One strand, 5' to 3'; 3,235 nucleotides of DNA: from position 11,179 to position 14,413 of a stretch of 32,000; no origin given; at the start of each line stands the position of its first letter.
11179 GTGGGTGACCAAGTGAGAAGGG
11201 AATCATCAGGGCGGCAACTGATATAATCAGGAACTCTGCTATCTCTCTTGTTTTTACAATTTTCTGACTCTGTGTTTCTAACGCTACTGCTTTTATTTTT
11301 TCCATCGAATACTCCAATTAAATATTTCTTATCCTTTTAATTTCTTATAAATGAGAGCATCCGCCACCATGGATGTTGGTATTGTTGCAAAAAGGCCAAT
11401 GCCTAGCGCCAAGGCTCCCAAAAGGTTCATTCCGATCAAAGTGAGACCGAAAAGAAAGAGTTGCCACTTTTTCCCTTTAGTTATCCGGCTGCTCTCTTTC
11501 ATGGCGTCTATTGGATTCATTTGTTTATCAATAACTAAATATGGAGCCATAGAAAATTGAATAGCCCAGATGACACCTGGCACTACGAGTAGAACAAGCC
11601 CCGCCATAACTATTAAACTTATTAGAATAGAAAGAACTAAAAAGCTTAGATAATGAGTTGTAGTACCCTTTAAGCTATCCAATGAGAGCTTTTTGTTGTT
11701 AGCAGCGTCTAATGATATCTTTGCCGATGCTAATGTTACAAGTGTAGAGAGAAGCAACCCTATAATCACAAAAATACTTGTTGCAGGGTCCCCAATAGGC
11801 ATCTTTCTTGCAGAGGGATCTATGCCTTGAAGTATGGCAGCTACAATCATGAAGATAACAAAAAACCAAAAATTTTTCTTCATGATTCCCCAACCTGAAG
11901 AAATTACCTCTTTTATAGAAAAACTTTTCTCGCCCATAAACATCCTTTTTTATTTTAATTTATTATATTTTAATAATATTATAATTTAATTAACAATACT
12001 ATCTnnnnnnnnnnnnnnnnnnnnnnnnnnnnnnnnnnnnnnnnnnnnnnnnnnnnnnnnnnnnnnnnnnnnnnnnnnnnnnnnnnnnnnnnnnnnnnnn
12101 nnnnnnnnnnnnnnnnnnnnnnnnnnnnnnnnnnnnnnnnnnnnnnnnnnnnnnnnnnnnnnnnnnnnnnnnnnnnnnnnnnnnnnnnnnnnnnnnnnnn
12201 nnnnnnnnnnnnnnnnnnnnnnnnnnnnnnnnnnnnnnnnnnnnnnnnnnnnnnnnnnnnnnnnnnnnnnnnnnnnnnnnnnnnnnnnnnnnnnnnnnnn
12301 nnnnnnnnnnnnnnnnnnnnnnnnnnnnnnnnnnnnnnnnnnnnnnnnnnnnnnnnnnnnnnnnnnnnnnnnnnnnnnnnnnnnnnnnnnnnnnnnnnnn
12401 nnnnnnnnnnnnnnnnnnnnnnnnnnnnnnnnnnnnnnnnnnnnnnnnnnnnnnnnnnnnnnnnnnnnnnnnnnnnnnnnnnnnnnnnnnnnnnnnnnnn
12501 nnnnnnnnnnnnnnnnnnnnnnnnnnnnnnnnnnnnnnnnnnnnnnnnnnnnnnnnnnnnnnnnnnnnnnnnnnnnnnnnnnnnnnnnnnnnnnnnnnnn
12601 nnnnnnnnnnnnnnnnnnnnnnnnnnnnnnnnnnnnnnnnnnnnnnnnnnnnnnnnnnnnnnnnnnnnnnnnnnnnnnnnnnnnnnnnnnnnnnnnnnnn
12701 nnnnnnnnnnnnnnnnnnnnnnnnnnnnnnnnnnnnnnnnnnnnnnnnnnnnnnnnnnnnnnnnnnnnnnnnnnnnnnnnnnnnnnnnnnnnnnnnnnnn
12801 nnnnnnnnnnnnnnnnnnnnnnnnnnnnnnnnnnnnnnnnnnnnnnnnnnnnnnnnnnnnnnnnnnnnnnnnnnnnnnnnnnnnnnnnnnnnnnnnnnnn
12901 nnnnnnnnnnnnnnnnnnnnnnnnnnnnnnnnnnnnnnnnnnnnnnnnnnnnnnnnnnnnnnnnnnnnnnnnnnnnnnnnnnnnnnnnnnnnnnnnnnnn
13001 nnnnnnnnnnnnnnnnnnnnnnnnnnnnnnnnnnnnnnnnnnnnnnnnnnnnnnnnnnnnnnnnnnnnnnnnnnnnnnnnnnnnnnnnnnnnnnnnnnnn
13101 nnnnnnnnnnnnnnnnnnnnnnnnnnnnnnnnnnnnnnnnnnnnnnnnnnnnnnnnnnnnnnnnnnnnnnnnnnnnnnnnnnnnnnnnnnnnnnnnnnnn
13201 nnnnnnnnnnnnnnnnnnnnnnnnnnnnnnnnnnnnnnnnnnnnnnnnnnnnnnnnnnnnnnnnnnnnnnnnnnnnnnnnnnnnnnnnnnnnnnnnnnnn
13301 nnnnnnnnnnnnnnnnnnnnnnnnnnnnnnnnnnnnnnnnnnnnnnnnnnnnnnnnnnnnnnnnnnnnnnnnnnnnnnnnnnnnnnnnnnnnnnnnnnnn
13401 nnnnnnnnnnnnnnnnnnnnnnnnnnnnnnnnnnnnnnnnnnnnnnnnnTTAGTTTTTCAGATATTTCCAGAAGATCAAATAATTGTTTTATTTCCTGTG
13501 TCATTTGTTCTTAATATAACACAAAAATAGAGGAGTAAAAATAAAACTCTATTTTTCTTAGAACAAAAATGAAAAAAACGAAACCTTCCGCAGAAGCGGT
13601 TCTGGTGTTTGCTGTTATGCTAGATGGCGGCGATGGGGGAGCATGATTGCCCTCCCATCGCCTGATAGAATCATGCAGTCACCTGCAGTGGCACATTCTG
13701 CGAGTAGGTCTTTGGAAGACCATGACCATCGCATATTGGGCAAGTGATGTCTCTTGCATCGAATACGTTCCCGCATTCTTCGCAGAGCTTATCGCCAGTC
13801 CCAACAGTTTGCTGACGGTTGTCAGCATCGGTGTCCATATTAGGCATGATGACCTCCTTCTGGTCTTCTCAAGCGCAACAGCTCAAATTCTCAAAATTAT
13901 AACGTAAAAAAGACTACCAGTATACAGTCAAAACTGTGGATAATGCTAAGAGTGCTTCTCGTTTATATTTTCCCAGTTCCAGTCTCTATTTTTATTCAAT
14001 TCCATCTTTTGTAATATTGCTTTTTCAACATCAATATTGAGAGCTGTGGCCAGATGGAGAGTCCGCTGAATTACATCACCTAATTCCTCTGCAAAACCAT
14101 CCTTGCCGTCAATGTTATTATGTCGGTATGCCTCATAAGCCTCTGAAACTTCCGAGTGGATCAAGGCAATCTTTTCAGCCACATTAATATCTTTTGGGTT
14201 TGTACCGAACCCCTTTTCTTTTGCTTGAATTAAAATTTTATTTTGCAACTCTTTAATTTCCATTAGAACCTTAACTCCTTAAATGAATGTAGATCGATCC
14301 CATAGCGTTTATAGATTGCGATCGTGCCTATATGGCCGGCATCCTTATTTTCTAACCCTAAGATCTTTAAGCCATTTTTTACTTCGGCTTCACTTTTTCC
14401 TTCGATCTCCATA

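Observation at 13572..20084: About 6.5-kb operon stacking five nucleotide-phosphohydrolase superfamilies with an MccF-like peptidase, a GNAT and two DMT transporters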

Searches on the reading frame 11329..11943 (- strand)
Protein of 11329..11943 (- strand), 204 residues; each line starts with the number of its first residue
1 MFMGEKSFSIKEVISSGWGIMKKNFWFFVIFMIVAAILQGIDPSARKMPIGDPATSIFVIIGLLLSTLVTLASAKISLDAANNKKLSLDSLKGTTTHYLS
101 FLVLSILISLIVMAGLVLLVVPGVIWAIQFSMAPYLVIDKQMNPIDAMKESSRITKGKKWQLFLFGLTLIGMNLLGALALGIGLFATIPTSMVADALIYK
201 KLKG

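Call 5: search_protein_families(library=pfam, proteins=[window:11329-11943:-], max_evalue=0.001)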
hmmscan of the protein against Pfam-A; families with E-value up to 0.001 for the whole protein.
window:11329-11943:- (204 aa): 4 families
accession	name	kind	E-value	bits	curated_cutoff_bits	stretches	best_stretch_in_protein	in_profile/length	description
PF06161.16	DUF975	-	3.3e-16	60.3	34.8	1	69-203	122-240/243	Protein of unknown function (DUF975)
PF06790.16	UPF0259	-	4.4e-11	43.5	31.4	1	63-155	99-187/248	Uncharacterised protein family (UPF0259)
PF10110.14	GPDPase_memb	-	6.2e-05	22.3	29.6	0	134-186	187-240/321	Membrane domain of glycerophosphoryl diester phosphodiesterase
PF25231.1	DUF7847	-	0.00014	21.7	28.7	1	16-130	9-115/252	Domain of unknown function (DUF7847)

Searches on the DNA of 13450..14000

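Call 30: search_rna_families(source=window, start=13450, end=14000, threshold=evalue, max_evalue=10, show_alignments=2)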
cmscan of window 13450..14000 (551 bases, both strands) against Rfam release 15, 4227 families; matches with E-value up to 10: 8.
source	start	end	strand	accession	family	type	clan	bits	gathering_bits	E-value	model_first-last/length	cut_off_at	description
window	13516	13607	+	RF02747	FtrA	Gene; sRNA;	-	20.2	134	2.1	1-111/111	no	Francisella sRNA A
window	13628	13689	+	RF00043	Plasmid_R1162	Gene; antisense;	-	16.8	55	2.6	1-75/75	no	R1162-like plasmid antisense RNA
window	13473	13663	+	RF01946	KCNQ1OT1_1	Gene; lncRNA;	-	16.6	70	0.0023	285-464/464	no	KCNQ1 overlapping transcript 1 conserved region 1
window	13486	13547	+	RF04239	mir-4679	Gene; miRNA;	-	15.6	88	6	1-75/75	no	mir-4679 microRNA precursor family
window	13629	13664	-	RF00107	FinP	Gene;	CL00016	15.1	45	3.5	35-70/76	no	FinP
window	13860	13890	-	RF02207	WT1-AS_5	Gene; lncRNA;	-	11.5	80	3.9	49-79/79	no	WT1 antisense RNA conserved region 5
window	13842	13866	+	RF01136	sR28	Gene; snRNA; snoRNA; CD-box;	-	10.7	39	3.4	1-55/55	no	Small nucleolar RNA sR28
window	13484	13684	+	RF02267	Vax2os1_2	Gene; lncRNA;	-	5.3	55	2.6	262-466/466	no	Vax2os1 conserved region 2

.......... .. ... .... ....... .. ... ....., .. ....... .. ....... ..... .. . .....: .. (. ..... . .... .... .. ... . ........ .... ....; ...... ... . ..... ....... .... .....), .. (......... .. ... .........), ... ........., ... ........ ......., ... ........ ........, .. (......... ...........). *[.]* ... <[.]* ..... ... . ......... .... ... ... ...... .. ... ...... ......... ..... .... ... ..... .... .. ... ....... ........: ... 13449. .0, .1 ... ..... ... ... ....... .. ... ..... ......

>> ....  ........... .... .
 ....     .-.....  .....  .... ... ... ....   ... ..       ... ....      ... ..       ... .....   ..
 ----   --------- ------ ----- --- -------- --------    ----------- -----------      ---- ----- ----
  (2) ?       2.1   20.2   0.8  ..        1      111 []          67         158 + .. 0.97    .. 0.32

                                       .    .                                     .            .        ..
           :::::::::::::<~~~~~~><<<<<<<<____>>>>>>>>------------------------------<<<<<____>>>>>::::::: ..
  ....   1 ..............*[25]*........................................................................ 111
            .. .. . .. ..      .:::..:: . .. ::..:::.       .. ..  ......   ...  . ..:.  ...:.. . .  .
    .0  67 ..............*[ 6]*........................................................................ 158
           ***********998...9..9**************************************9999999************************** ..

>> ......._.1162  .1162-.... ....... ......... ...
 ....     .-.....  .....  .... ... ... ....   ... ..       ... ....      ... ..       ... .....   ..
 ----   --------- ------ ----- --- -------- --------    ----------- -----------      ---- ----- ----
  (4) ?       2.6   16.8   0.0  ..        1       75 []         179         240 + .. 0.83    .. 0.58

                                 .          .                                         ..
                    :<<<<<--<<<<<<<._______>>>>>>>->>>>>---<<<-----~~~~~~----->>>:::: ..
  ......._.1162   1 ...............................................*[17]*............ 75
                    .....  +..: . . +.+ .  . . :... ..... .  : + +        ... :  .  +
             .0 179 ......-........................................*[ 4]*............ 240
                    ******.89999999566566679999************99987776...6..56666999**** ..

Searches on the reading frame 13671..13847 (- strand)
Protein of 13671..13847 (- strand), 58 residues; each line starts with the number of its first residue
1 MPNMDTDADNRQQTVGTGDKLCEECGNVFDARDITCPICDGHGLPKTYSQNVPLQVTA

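Call 4: search_protein_families(library=pfam, proteins=[window:13671-13847:-], max_evalue=0.01)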
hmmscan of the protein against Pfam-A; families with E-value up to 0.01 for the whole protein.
window:13671-13847:- (58 aa): 1 family
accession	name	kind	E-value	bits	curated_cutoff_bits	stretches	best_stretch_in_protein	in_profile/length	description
PF13248.11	Zn_ribbon_3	-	6.3e-05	22.7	27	1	22-39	5-22/26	zinc-ribbon domain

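Call 22: search_protein_families(library=ncbifam, proteins=[window:13671-13847:-], max_evalue=0.001)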
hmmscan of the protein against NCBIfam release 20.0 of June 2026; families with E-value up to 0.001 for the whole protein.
window:13671-13847:- (58 aa): 0 families

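Call 27: search_protein_families(library=padloc, proteins=[window:13671-13847:-], max_evalue=0.01)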
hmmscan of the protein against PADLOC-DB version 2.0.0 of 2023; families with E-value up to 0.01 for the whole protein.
window:13671-13847:- (58 aa): 0 families

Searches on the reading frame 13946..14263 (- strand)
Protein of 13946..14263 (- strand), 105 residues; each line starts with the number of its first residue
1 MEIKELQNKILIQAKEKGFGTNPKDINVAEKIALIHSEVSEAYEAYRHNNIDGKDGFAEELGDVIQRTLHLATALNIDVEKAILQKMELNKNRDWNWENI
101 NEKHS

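Call 4: search_protein_families(library=pfam, proteins=[window:13946-14263:-], max_evalue=0.01)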
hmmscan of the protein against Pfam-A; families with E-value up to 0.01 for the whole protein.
window:13946-14263:- (105 aa): 2 families
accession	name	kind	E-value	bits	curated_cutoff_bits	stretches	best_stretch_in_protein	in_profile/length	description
PF03819.22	MazG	-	0.00011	22.8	22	1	33-88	8-64/74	MazG nucleotide pyrophosphohydrolase domain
PF12643.12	MazG-like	-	0.00019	22.1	27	1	38-92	18-68/85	MazG-like family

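Call 22: search_protein_families(library=ncbifam, proteins=[window:13946-14263:-], max_evalue=0.001)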
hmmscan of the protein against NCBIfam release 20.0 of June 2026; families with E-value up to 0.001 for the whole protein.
window:13946-14263:- (105 aa): 1 family
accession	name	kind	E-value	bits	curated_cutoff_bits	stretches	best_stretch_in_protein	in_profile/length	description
NF007113.1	PRK09562.1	equivalog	0.00021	21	208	1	9-87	141-212/251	nucleoside triphosphate pyrophosphohydrolase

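Call 27: search_protein_families(library=padloc, proteins=[window:13946-14263:-], max_evalue=0.01)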
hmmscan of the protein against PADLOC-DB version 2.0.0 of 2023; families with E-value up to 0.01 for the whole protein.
window:13946-14263:- (105 aa): 0 families

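Call 62: search_solved_structures(query=window:13946-14263:-, max_evalue=0.1)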
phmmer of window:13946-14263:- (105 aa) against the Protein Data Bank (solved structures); distinct sequences matched with E-value up to 0.1: 3.
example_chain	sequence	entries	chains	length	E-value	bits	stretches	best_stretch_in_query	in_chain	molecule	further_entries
1vmg_A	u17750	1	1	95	0.00014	25.4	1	2-88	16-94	Hypothetical protein SSO3215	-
7ody_A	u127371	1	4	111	0.0073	20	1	60-96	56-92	MazG-like pyrophosphohydrolase (MazZ)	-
5ie9_A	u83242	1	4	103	0.018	18.7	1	13-84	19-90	Nucleotide pyrophosphohydrolase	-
